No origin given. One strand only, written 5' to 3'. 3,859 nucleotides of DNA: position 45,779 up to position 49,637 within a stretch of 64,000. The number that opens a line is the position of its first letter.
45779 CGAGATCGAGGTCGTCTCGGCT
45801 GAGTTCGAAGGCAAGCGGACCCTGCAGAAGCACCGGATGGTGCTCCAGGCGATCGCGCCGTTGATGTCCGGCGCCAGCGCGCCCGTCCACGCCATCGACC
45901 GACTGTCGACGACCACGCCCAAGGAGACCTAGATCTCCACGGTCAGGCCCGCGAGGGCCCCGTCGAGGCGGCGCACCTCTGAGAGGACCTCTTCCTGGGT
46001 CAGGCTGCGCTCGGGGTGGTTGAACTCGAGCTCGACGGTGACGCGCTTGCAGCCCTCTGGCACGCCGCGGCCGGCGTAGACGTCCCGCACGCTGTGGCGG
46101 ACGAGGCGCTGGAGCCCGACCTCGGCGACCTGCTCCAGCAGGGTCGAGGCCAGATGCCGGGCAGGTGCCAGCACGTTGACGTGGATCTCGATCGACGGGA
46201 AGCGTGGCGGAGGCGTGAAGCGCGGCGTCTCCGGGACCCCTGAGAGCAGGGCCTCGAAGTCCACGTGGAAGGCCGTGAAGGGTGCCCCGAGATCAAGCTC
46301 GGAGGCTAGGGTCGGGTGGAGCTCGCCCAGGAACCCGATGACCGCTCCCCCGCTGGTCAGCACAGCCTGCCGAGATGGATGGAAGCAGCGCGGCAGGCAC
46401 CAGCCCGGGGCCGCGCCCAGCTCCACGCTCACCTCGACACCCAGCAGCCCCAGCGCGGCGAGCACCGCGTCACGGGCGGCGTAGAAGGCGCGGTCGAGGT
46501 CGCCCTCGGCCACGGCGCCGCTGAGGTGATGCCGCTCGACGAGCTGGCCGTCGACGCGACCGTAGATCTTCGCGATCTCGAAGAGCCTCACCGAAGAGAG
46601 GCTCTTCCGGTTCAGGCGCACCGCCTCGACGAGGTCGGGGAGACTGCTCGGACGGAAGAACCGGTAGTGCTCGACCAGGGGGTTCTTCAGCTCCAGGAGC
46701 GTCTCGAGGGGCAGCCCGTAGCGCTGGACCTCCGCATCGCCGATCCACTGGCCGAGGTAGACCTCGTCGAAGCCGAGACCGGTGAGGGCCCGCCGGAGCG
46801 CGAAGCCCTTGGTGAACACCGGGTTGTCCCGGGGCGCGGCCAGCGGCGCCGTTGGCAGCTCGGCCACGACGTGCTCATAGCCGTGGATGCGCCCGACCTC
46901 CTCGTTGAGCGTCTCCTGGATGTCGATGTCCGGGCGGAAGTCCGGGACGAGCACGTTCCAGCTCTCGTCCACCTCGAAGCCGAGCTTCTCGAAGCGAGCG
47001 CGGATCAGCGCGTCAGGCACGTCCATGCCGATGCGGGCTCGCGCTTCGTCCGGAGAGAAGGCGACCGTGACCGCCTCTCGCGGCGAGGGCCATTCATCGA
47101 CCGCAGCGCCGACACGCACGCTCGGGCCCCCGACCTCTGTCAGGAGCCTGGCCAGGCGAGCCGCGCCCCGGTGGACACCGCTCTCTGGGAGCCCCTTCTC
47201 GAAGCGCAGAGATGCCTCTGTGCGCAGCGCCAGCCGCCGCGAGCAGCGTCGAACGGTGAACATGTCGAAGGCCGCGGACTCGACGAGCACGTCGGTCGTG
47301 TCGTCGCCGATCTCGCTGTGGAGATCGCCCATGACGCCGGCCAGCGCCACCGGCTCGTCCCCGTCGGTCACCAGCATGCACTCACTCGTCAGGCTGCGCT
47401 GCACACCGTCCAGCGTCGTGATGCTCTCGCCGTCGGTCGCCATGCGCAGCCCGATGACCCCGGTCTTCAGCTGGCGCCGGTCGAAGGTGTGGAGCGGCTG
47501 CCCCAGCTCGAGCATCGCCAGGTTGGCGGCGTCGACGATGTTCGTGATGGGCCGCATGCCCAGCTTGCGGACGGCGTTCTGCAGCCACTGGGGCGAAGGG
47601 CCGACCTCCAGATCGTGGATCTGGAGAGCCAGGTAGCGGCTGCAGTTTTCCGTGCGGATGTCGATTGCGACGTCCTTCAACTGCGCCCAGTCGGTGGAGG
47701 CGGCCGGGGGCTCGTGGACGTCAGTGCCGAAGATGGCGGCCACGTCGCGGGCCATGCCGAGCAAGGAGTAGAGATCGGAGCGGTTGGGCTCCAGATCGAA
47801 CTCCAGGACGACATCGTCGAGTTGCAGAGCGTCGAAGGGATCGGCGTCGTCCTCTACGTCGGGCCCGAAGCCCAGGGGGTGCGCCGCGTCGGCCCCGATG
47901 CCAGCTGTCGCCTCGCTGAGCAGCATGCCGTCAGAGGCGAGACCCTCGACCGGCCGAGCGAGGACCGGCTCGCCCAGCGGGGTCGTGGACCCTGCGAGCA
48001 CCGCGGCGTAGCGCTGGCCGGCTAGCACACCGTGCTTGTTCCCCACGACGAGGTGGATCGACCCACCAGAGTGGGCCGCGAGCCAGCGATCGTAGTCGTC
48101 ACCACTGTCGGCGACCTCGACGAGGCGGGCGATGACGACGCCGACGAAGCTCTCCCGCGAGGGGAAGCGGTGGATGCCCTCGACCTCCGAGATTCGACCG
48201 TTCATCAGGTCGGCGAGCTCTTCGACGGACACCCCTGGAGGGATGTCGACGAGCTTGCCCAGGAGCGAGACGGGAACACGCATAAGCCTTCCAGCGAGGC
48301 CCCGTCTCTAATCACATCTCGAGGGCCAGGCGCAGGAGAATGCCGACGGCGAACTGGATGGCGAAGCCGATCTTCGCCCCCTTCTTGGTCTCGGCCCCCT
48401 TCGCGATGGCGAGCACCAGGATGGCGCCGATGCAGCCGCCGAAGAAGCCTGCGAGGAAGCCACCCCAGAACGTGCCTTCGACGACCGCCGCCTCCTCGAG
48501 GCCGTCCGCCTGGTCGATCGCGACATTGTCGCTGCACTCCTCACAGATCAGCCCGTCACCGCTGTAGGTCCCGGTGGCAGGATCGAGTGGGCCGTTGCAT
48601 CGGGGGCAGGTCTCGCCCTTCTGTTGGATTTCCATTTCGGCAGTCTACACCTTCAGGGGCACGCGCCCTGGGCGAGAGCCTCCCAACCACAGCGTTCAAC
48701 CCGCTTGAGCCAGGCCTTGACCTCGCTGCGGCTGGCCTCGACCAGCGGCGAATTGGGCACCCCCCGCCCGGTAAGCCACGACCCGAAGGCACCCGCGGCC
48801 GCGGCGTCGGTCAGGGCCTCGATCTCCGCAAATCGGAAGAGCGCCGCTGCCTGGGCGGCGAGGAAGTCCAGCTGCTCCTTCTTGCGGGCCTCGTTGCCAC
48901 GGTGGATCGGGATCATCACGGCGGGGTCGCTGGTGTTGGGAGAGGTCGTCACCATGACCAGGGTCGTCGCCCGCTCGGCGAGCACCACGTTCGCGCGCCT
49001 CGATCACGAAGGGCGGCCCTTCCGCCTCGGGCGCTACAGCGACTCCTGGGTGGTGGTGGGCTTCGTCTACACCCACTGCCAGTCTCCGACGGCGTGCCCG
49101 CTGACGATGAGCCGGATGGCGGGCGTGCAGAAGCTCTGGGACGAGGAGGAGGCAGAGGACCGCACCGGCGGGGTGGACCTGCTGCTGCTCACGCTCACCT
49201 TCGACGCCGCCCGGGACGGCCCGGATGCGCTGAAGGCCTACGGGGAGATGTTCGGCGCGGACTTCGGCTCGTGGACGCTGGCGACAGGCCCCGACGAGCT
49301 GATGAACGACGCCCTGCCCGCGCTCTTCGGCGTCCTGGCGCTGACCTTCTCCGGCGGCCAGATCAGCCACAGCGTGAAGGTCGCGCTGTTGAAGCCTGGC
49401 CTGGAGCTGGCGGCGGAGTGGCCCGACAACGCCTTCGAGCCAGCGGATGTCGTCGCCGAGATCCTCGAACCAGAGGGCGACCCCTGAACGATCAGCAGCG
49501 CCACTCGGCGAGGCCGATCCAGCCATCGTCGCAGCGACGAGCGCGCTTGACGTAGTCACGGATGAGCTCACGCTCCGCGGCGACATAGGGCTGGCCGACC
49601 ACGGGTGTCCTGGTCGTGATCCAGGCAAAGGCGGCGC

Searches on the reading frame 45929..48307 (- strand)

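Call 40: search_protein_families(library=pfam, proteins=[window:45929-48307:-], max_evalue=0.001)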
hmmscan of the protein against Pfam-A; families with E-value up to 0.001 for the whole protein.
window:45929-48307:- (792 aa): 4 families
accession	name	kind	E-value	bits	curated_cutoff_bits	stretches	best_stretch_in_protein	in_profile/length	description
PF03483.22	B3_4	-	1.6e-53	181.3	29.3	1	222-393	2-173/174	B3/4 domain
PF17759.6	tRNA_synthFbeta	-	3.3e-29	102.3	22.4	1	483-684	4-214/214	Phenylalanyl tRNA synthetase beta chain CLM domain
PF03484.21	B5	-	8.7e-14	51.9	28.6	1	416-477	2-67/67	tRNA synthetase B5 domain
PF03147.19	FDX-ACB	-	2.2e-11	44.5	31.1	1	701-781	1-81/94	Ferredoxin-fold anticodon binding domain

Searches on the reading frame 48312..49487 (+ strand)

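Call 40: search_protein_families(library=pfam, proteins=[window:48312-49487:+], max_evalue=0.001)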
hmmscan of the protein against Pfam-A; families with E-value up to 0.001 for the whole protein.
window:48312-49487:+ (391 aa): 1 family
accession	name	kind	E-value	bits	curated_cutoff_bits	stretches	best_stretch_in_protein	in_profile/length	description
PF02630.20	SCO1-SenC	-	1.4e-14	54.7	22.8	1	226-362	3-130/134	SCO1/SenC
